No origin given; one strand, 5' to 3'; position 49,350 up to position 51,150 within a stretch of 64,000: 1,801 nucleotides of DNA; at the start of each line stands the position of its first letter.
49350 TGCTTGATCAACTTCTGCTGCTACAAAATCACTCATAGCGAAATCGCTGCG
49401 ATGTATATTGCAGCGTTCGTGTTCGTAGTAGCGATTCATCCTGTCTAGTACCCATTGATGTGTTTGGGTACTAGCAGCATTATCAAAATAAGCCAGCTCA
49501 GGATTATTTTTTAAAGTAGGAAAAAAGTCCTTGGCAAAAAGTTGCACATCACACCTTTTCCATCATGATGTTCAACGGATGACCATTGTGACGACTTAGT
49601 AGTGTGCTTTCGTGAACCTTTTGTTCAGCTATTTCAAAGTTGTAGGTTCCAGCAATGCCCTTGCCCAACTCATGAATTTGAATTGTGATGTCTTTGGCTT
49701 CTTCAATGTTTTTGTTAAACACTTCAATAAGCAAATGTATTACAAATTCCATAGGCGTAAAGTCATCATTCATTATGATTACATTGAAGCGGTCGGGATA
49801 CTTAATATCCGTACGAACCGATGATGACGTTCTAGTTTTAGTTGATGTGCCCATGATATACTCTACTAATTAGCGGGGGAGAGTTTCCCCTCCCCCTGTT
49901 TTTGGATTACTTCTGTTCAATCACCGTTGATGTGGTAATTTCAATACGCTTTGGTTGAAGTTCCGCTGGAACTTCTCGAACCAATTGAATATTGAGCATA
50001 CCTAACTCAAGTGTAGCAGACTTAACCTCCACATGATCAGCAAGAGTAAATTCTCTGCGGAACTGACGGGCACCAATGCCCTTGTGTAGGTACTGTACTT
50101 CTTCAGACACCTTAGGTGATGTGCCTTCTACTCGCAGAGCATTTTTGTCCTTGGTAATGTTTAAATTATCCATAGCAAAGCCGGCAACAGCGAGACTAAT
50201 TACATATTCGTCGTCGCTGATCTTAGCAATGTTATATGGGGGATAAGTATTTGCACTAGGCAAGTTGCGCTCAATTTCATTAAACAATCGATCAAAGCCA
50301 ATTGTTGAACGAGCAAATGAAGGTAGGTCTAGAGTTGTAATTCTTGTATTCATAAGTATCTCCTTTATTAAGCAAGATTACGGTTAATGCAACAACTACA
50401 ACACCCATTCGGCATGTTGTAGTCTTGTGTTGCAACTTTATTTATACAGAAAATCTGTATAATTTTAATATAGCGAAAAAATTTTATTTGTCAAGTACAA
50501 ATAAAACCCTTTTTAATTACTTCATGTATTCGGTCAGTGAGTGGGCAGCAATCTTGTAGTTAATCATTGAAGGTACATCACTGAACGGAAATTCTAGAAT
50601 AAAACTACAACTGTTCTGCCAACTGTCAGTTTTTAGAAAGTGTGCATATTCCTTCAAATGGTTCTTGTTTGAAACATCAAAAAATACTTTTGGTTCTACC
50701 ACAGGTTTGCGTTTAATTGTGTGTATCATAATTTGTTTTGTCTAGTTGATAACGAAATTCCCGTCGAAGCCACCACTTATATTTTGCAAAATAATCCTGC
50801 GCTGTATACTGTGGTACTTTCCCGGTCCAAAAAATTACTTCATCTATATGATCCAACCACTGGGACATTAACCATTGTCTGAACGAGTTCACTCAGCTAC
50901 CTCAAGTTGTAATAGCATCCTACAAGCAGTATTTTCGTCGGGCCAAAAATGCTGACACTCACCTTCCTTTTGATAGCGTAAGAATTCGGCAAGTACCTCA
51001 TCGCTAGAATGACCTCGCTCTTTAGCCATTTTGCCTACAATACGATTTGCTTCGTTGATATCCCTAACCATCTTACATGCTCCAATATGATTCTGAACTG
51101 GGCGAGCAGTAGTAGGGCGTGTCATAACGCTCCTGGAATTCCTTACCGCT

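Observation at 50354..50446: Phage-borne ROSE-type RNA thermometer on hsp20, fed by a T4-type late promoter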

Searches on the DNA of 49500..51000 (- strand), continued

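Call 30: search_with_rna_model(model_id=R1, sources=[window, L001, L002, L003, L004, L005, L006, L007, L008, L009, L011, L012, L014, L015, L016, L017, L018, L021, L023, L025, L026, L028, L031, L032, L033, L035, L036, L037, L038, L039, L041, L043, L045, L052, L056, L057, L060, L061, L062, L063, L064, L065, L066, L067, L068, L069, L070, L072, L073, L074, L075, L077, L078, L079, L080], max_evalue=0.00001, make_alignment=true)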
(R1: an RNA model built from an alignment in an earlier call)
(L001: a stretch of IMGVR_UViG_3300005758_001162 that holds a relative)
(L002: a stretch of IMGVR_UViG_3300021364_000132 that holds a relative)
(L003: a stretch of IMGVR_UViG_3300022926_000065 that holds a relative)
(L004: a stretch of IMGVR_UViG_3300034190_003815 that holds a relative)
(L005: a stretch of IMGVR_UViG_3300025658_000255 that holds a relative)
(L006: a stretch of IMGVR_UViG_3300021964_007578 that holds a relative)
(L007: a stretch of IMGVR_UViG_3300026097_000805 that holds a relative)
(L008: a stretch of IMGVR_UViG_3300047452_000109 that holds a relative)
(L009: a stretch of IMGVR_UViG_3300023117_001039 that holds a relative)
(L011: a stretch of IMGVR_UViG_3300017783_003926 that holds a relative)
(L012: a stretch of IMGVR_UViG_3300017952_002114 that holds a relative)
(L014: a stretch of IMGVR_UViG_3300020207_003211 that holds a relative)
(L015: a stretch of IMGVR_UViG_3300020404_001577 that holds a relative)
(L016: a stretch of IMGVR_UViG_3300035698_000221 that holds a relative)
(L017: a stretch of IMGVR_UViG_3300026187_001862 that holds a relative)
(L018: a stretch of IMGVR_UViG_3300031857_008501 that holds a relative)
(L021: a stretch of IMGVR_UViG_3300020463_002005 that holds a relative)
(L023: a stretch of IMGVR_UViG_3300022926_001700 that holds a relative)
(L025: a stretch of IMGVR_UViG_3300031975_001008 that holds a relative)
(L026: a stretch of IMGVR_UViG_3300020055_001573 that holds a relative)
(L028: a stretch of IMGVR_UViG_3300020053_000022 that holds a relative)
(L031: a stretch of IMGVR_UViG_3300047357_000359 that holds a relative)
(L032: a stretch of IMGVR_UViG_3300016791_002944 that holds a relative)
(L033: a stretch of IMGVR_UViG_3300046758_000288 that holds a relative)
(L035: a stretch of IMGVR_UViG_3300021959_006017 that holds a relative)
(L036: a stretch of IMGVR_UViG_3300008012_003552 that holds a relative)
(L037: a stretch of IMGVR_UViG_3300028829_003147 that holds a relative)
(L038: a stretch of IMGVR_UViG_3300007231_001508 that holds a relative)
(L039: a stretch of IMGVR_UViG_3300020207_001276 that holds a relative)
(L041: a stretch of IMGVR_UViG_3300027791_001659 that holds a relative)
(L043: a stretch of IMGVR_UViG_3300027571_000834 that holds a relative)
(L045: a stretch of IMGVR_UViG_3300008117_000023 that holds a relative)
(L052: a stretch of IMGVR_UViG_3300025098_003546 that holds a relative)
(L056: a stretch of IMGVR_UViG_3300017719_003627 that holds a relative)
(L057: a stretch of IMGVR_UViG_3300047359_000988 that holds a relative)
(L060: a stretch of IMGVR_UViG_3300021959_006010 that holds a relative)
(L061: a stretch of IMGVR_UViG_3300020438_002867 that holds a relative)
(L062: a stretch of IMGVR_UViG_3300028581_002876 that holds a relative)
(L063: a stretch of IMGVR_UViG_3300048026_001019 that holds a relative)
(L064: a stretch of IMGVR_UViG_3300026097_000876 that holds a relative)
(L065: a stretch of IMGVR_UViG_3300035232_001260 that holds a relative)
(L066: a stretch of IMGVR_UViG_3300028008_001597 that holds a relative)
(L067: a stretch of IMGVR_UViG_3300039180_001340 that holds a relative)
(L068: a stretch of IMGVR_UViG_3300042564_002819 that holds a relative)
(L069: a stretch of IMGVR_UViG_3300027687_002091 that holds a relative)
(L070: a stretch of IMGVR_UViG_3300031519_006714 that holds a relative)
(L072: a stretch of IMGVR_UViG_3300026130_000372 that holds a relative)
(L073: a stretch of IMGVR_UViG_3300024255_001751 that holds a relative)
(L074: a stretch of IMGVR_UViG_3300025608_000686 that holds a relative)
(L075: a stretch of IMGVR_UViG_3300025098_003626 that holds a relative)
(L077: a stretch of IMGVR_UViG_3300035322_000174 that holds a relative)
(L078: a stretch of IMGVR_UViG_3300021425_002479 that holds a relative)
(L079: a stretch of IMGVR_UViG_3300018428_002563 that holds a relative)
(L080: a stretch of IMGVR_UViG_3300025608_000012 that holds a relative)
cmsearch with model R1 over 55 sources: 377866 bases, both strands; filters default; matches with E-value up to 0.00001: 62.
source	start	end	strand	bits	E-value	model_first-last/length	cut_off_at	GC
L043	2937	3003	+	85.6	3.4e-18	1-67/67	no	0.36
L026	2937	3003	+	84.3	7.1e-18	1-67/67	no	0.34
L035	2937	3003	+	83.9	8.9e-18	1-67/67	no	0.31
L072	2937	3003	+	83.3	1.3e-17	1-67/67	no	0.31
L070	800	866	+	83.2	1.4e-17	1-67/67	no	0.34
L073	2938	3003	+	82.8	1.7e-17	1-67/67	no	0.35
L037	2214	2280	+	82.2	2.5e-17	1-67/67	no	0.28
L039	2937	3003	+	81.7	3.3e-17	1-67/67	no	0.33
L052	2937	3003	+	81.5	3.6e-17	1-67/67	no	0.3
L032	1812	1879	+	79.4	1.2e-16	1-67/67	no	0.37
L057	2937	3003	+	79.3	1.3e-16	1-67/67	no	0.34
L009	2935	3003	+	77.9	2.9e-16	1-67/67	no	0.29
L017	2935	3003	+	77.9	2.9e-16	1-67/67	no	0.32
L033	2937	3003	+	77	4.8e-16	1-67/67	no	0.3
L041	2938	3003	+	76.2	7.5e-16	1-67/67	no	0.33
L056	2937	3003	+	75.6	1.1e-15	1-67/67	no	0.33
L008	2934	3003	+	75.6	1.1e-15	1-67/67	no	0.29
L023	2935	3003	+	75.2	1.4e-15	1-67/67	no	0.35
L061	2936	3003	+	75.1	1.5e-15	1-67/67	no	0.32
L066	2933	3003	+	74.1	2.6e-15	1-67/67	no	0.28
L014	2935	3003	+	74.1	2.6e-15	1-67/67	no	0.36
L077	2936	3003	+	73.8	3.2e-15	1-67/67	no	0.32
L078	2936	3003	+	73.8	3.2e-15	1-67/67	no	0.32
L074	2937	3003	+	73.5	3.6e-15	1-67/67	no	0.34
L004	2935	3003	+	73.1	4.6e-15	1-67/67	no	0.35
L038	2935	3003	+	73.1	4.6e-15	1-67/67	no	0.35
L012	2937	3003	+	71.2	1.4e-14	1-67/67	no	0.33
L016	2936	3003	+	70.8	1.8e-14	1-67/67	no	0.38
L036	2936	3003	+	70.6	2e-14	1-67/67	no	0.34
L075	921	989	+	70.4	2.3e-14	1-67/67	no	0.33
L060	2938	3003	+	70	2.8e-14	1-67/67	no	0.33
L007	2932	3003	+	69.8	3.1e-14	1-67/67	no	0.32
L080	2937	3003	+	69.6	3.5e-14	1-67/67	no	0.31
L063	2935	3003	+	69.5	3.6e-14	1-67/67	no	0.38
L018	2937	3003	+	69.4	3.9e-14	1-67/67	no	0.33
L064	2936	3003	+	69.4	4e-14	1-67/67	no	0.26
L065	2827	2894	+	69.3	4.2e-14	1-67/67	no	0.38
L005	2936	3003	+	69.2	4.4e-14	1-67/67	no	0.34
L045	2934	3003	+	69.1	4.7e-14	1-67/67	no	0.31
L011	2936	3003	+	68.5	6.8e-14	1-67/67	no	0.32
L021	2935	3003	+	68.3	7.6e-14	1-67/67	no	0.35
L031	2923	2994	+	66.6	2e-13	1-67/67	no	0.29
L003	2934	3003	+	65.9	2.9e-13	1-67/67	no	0.34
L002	2937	3003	+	65.4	4e-13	1-67/67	no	0.34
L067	945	1009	+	64.9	5.2e-13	1-67/67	no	0.35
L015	2935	3003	+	64.9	5.4e-13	1-67/67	no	0.35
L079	1624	1692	+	64.8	5.7e-13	1-67/67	no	0.33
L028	2923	2994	+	64.6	6.3e-13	1-67/67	no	0.35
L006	2935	3003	+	63.9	9.6e-13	1-67/67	no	0.36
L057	1206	1270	+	62.5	2.2e-12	1-67/67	no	0.32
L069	2931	3003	+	61.3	4.3e-12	1-67/67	no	0.33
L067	2933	3003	+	61.2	4.6e-12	1-67/67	no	0.31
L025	2933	3003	+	60.9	5.4e-12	1-67/67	no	0.3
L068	2938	3003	+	59.7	1.1e-11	1-67/67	no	0.35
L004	949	1012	+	58.2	2.6e-11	1-67/67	no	0.31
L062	2940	3003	+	57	5.3e-11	1-67/67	no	0.3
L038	946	1012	+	52.6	6.6e-10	1-67/67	no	0.33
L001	2930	3006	+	51.3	1.4e-09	1-67/67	no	0.38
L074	942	1005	+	47.5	1.2e-08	1-67/67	no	0.41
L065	801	864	+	47.1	1.6e-08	1-67/67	no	0.39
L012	970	1034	+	44.4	7.4e-08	1-67/67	no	0.29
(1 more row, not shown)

Alignment A4: 62 matches aligned to the model, 91 columns, each read 5' to 3' on its own strand. Consensus structure (alignment columns), stored with it:
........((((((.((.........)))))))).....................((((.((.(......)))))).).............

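Call 34: search_rna_families(sources=[L081, L082, L083, L084, L085, L086, L087, L090, L092, L094, L097, L104, L106, L108, L109, L111, L115, L120, L128, L138], threshold=gathering, show_alignments=3)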
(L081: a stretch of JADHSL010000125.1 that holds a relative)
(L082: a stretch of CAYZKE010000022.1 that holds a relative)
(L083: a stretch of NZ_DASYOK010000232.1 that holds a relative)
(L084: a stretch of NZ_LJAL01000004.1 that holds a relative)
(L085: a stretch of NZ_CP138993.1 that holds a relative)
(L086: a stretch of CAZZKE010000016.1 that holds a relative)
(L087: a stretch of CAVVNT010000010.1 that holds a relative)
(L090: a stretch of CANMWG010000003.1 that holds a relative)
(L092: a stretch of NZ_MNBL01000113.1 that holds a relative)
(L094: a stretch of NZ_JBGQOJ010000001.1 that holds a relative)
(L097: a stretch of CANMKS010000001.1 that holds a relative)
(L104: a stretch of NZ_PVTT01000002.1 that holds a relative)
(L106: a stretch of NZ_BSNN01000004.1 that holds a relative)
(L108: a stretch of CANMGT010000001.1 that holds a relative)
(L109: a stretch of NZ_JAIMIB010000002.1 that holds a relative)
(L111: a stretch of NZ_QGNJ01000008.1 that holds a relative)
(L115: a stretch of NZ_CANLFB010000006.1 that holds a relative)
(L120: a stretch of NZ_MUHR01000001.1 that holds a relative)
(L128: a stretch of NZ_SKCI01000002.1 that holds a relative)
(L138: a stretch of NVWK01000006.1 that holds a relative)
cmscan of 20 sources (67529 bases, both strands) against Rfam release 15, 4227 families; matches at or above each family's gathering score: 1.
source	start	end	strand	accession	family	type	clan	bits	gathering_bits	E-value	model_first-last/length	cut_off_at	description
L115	2441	2601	+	RF01731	TwoAYGGAY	Cis-reg;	CL00106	62.6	43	5.2e-08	1-168/168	no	TwoAYGGAY RNA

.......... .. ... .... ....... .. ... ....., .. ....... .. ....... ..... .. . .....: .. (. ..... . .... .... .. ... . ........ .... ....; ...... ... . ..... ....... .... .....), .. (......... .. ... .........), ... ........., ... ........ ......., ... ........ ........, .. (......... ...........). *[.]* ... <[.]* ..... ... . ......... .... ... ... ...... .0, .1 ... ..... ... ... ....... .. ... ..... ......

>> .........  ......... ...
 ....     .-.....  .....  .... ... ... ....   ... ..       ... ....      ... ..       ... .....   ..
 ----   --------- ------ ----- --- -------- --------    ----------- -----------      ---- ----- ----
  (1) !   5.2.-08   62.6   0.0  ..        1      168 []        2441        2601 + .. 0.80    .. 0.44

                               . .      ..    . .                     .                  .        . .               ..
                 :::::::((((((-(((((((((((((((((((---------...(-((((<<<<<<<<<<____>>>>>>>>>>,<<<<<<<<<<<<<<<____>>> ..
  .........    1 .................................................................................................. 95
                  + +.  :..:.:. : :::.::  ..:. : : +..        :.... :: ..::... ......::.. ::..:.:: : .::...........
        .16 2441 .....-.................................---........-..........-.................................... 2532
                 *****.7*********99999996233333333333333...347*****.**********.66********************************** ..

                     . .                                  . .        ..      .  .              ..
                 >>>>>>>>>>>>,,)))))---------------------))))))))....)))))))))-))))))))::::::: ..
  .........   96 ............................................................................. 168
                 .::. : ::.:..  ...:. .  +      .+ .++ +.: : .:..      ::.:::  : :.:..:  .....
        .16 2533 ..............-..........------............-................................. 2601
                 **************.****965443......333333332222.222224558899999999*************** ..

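Call 35: search_with_rna_model(model_id=R1, sources=[L081, L082, L083, L084, L085, L086, L087, L088, L089, L090, L091, L092, L093, L094, L095, L096, L097, L098, L099, L100, L101, L102, L103, L104, L105, L106, L107, L108, L109, L110, L111, L112, L113, L114, L115, L116, L117, L118, L119, L120, L121, L122, L123, L124, L125, L126, L127, L128, L129, L130, L131, L132, L133, L134, L135, L136, L137, L138, L139, L140, L141, L142, L143, L144, L145, L146, L147, L148, L149, L150, L151, L152, L153, L154, L155, L156, L157, L158, L159, L160], max_evalue=10, show_alignments=4)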
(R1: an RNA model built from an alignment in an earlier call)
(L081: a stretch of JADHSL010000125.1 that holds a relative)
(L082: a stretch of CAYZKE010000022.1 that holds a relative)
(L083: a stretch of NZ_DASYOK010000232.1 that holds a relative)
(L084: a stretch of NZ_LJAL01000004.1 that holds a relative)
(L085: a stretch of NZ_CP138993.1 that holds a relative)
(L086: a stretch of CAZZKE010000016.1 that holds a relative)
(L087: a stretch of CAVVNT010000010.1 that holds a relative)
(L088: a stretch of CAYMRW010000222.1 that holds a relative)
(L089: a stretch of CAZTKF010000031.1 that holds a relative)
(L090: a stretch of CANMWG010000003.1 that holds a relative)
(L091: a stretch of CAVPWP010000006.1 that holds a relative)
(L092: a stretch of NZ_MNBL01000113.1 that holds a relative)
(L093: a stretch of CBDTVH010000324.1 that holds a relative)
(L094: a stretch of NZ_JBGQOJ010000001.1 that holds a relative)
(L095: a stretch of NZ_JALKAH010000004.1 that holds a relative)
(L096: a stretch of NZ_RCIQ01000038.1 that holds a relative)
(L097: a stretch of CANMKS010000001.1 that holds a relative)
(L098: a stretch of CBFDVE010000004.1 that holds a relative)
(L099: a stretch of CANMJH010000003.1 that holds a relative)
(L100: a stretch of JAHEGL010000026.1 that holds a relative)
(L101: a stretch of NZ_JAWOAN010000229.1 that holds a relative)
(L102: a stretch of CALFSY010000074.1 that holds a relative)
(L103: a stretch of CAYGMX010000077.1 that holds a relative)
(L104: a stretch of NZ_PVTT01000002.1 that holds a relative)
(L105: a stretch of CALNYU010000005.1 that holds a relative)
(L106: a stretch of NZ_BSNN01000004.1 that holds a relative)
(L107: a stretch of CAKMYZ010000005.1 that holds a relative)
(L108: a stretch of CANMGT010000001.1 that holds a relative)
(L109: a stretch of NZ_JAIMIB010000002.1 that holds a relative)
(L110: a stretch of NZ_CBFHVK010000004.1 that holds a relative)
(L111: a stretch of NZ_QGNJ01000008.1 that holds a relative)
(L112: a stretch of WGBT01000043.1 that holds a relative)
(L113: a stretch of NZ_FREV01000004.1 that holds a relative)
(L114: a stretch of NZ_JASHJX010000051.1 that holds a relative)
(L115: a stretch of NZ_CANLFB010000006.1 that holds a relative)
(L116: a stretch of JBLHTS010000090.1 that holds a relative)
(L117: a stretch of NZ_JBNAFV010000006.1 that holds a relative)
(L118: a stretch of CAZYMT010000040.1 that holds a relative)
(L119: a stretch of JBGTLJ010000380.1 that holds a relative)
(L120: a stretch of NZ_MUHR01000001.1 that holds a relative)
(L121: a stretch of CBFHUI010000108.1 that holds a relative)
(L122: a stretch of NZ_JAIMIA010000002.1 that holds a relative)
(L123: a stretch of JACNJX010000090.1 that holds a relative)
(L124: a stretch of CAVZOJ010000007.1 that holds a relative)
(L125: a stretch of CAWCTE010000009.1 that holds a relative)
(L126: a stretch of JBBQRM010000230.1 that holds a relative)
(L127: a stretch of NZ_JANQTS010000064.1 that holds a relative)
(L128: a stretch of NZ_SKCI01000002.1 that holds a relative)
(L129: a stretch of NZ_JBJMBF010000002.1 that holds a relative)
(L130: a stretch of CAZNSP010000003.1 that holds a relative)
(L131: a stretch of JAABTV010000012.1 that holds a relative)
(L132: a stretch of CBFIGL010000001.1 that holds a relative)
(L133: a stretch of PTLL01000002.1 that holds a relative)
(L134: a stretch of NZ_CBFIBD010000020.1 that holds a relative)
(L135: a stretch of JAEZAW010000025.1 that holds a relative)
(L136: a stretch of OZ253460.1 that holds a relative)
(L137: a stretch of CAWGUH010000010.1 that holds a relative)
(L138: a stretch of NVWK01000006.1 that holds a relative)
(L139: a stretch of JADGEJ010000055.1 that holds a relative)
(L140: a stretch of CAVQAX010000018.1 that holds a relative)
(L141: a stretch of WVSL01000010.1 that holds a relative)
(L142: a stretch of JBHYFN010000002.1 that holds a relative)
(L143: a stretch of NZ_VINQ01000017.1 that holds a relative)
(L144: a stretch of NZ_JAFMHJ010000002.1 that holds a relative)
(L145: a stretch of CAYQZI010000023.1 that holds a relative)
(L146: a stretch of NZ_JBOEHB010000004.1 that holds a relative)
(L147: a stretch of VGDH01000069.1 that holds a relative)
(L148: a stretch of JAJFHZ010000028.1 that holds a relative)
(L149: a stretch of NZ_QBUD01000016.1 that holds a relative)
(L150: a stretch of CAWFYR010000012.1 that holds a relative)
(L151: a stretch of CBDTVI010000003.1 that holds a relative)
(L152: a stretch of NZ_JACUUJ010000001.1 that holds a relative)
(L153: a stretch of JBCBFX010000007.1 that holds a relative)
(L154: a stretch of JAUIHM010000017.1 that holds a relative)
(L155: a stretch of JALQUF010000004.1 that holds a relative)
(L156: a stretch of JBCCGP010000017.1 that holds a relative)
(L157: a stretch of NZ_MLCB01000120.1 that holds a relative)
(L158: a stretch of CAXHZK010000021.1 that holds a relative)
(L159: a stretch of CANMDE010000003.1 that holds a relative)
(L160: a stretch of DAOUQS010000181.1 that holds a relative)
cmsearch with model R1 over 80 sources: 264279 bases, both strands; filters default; matches with E-value up to 10: 14.
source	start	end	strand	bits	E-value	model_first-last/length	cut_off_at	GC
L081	739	809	+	67.9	6.4e-14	1-67/67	no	0.3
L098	1426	1500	+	18.2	0.2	1-67/67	no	0.48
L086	1462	1487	+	16.7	0.49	30-55/67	no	0.38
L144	1425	1492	+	16.5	0.56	1-67/67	no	0.49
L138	1422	1509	+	15.3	1.1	1-67/67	no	0.39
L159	1440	1512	+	15.1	1.2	1-67/67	no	0.41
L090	1427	1497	+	14.2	2.1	1-67/67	no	0.42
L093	1441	1512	+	13.8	2.6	1-67/67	no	0.49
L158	1408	1503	+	13.6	3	1-67/67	no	0.5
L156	1387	1489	+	13.5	3.2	1-67/67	no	0.49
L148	1422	1485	+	13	4.1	1-67/67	no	0.42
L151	1448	1509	+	12.3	6.3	9-64/67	no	0.45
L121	1433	1497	+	11.8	8.2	9-64/67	no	0.55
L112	296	375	+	11.6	9.3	1-67/67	no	0.47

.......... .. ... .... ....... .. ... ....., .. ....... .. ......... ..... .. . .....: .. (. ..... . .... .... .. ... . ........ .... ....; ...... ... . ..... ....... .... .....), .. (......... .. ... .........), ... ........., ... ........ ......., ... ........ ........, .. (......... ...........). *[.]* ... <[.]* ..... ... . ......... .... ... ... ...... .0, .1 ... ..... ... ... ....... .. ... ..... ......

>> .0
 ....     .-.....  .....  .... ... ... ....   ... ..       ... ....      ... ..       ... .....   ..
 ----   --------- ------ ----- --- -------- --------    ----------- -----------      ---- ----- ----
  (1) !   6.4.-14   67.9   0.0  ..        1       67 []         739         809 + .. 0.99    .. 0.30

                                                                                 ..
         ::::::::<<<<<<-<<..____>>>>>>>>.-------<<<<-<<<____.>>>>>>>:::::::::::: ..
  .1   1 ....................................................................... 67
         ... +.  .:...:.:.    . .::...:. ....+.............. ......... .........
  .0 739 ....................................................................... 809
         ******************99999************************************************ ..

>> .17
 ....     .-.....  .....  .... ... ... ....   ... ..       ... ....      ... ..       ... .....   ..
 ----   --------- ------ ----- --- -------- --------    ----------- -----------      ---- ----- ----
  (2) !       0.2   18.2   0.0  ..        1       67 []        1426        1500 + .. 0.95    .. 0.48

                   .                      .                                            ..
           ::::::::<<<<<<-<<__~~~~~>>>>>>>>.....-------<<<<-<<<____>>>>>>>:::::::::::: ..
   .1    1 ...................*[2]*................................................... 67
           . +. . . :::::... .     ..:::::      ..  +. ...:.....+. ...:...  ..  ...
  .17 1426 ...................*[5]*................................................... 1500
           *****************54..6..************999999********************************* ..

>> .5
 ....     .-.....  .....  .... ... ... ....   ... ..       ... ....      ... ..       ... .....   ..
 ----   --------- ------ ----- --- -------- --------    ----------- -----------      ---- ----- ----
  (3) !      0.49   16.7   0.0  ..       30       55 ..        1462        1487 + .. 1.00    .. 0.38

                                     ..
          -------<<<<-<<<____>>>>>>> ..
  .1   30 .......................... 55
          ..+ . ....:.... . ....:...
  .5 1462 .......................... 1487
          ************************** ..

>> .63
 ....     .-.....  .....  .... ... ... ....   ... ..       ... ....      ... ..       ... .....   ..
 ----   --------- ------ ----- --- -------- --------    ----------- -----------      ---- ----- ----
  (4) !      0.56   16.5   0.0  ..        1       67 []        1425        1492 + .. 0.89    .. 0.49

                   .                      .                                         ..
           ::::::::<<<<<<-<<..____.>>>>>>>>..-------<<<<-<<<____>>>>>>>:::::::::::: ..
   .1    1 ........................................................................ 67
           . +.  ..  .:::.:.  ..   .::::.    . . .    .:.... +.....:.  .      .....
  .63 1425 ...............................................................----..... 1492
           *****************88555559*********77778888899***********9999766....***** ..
